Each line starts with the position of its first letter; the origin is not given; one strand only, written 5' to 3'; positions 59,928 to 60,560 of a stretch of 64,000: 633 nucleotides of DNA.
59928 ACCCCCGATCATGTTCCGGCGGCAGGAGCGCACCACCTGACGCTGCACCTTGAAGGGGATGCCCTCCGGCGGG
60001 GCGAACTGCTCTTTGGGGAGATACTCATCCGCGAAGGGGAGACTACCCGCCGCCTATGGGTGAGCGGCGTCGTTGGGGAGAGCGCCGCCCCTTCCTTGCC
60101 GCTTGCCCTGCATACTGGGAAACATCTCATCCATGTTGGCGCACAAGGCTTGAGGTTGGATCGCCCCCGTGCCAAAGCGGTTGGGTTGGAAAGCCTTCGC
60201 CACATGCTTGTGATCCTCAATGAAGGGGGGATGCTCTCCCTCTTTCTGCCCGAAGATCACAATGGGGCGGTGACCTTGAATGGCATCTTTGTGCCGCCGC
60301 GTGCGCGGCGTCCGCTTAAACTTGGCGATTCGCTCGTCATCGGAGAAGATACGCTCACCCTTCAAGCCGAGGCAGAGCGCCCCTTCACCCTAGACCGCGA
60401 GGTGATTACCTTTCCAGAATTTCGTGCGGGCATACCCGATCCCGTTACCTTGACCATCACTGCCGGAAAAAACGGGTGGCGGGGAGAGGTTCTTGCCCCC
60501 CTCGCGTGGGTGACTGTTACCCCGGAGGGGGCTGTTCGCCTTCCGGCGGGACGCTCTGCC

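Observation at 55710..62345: Four-gene vWA (TerY-like) - PP2C phosphatase - Ser/Thr kinase - FHA/Ig-repeat giant protein module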

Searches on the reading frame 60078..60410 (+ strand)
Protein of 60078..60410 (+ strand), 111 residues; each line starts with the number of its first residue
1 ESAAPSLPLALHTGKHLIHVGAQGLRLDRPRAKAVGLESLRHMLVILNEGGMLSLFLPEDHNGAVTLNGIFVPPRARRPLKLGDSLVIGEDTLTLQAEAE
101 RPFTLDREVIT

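Call 37: search_protein_families(library=pfam, alignment_id=A2, max_evalue=10)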
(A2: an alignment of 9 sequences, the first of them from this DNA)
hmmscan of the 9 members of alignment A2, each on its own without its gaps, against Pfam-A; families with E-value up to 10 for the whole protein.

A. member 1, seq(111 aa): 0 families

B. families by the number of members that match (of 9 scanned): 1 family
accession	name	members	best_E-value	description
PF00498.31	FHA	3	0.043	FHA domain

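Call 38: search_solved_structures(query=A2, max_evalue=10, show_alignments=2)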
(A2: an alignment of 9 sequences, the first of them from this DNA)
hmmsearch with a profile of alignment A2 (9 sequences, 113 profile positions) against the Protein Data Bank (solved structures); distinct sequences matched with E-value up to 10: 7.
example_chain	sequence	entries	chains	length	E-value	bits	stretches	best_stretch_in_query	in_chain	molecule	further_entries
1g6g_A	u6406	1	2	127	0.86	12.8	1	51-91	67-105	PROTEIN KINASE RAD53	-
6hc0_B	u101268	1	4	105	1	12.5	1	68-96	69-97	GGDEF domain protein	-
2wb7_A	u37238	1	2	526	1.1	12.5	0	39-77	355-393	PT26-6P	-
6hc1_A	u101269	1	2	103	1.1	12.5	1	68-96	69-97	GGDEF domain protein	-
1j4o_A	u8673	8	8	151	1.2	12.4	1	52-91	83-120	PROTEIN KINASE SPK1 | Serine/threonine-protein kinase RAD53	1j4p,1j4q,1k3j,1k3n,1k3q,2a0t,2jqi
1g3g_A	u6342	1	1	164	1.3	12.2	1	53-91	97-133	PROTEIN KINASE SPK1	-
8ebt_H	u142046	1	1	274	1.4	12.2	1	47-81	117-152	DNA repair protein complementing XP-C cells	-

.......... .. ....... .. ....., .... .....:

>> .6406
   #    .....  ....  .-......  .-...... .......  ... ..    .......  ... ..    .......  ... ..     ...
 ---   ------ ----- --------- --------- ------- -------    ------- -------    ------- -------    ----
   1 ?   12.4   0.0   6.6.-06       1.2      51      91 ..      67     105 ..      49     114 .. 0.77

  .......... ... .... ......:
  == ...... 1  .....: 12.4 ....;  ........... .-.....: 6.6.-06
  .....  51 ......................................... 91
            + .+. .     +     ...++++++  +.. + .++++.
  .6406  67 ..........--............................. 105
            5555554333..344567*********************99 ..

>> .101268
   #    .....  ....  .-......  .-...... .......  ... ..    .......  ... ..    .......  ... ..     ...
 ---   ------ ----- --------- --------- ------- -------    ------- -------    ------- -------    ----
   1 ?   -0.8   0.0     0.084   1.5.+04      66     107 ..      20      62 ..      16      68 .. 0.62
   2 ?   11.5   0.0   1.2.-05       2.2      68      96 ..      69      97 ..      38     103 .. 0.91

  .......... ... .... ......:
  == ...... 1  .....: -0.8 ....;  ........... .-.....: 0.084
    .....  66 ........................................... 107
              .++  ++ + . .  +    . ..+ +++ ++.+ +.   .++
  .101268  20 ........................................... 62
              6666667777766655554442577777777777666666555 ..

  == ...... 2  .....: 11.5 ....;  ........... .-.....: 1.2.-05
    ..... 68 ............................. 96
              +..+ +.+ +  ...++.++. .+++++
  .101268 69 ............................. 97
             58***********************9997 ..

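Call 78: search_protein_families(library=pfam, alignment_id=A7, max_evalue=1)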
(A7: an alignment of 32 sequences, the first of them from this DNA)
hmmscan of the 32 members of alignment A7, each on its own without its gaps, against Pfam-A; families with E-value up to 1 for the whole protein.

A. member 1, seq(106 aa): 0 families

B. families by the number of members that match (of 32 scanned): 12 families
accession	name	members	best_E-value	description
PF00498.31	FHA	9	9.1e-05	FHA domain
PF14801.12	TrmI-like_N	1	0.018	TrmI-like N-terminal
PF00677.23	Lum_binding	1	0.031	Lumazine binding domain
PF00171.27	Aldedh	1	0.086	Aldehyde dehydrogenase family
PF02933.23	CDC48_2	1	0.1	Cell division protein 48 (CDC48), domain 2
PF11738.13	DUF3298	1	0.11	Protein of unknown function (DUF3298)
PF16697.10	Yop-YscD_cpl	1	0.12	Inner membrane component of T3SS, cytoplasmic domain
PF02626.20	CT_A_B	1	0.15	Carboxyltransferase domain, subdomain A and B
PF17758.7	Prot_ATP_ID_OB_N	1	0.19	Proteasomal ATPase OB N-terminal domain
PF16183.10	Kinesin_assoc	1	0.31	Kinesin-associated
PF08525.16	OapA_N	1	0.32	Opacity-associated protein A N-terminal motif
PF19316.4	PIGO_PIGG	1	0.36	GPI ethanolamine phosphate transferase membrane region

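Call 79: search_solved_structures(query=A7, max_evalue=10, show_alignments=3)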
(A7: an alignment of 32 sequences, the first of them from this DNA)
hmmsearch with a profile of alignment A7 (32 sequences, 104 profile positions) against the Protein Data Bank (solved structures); distinct sequences matched with E-value up to 10: 21.
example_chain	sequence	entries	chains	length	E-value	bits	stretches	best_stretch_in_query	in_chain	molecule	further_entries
6hc0_B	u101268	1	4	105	0.0011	22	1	59-94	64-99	GGDEF domain protein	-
6hc1_A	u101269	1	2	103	0.0012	21.9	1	59-93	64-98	GGDEF domain protein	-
4jon_A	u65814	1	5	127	0.0032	20.5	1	9-88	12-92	Centrosomal protein of 170 kDa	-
6hbz_A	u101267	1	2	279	0.0069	19.4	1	60-94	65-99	GGDEF domain protein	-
3po8_A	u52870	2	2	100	0.036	17.1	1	49-95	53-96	Putative uncharacterized protein TB39.8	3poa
1g6g_A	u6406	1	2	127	0.048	16.8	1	51-87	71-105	PROTEIN KINASE RAD53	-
2lc1_A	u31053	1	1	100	0.05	16.7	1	49-94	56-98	Putative uncharacterized protein TB39.8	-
1j4o_A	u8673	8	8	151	0.066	16.3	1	52-87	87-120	PROTEIN KINASE SPK1 | Serine/threonine-protein kinase RAD53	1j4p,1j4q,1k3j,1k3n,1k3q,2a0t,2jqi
1g3g_A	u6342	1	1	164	0.073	16.2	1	56-87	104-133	PROTEIN KINASE SPK1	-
1uht_A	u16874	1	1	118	0.15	15.1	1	44-90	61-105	expressed protein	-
5t2s_A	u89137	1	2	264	0.15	15.1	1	57-87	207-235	DDK kinase regulatory subunit DBF4,Serine/threonine-protein kinase RAD53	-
5t2f_A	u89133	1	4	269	0.16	15.1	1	57-87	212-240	DDK kinase regulatory subunit DBF4,Serine/threonine-protein kinase RAD53 chimeric protein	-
4ejq_A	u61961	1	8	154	0.18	14.9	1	36-70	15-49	Kinesin-like protein KIF1A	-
3oun_A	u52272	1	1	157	0.25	14.4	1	49-93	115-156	Putative uncharacterized protein TB39.8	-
4egx_A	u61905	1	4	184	0.31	14.1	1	35-70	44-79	Kinesin-like protein KIF1A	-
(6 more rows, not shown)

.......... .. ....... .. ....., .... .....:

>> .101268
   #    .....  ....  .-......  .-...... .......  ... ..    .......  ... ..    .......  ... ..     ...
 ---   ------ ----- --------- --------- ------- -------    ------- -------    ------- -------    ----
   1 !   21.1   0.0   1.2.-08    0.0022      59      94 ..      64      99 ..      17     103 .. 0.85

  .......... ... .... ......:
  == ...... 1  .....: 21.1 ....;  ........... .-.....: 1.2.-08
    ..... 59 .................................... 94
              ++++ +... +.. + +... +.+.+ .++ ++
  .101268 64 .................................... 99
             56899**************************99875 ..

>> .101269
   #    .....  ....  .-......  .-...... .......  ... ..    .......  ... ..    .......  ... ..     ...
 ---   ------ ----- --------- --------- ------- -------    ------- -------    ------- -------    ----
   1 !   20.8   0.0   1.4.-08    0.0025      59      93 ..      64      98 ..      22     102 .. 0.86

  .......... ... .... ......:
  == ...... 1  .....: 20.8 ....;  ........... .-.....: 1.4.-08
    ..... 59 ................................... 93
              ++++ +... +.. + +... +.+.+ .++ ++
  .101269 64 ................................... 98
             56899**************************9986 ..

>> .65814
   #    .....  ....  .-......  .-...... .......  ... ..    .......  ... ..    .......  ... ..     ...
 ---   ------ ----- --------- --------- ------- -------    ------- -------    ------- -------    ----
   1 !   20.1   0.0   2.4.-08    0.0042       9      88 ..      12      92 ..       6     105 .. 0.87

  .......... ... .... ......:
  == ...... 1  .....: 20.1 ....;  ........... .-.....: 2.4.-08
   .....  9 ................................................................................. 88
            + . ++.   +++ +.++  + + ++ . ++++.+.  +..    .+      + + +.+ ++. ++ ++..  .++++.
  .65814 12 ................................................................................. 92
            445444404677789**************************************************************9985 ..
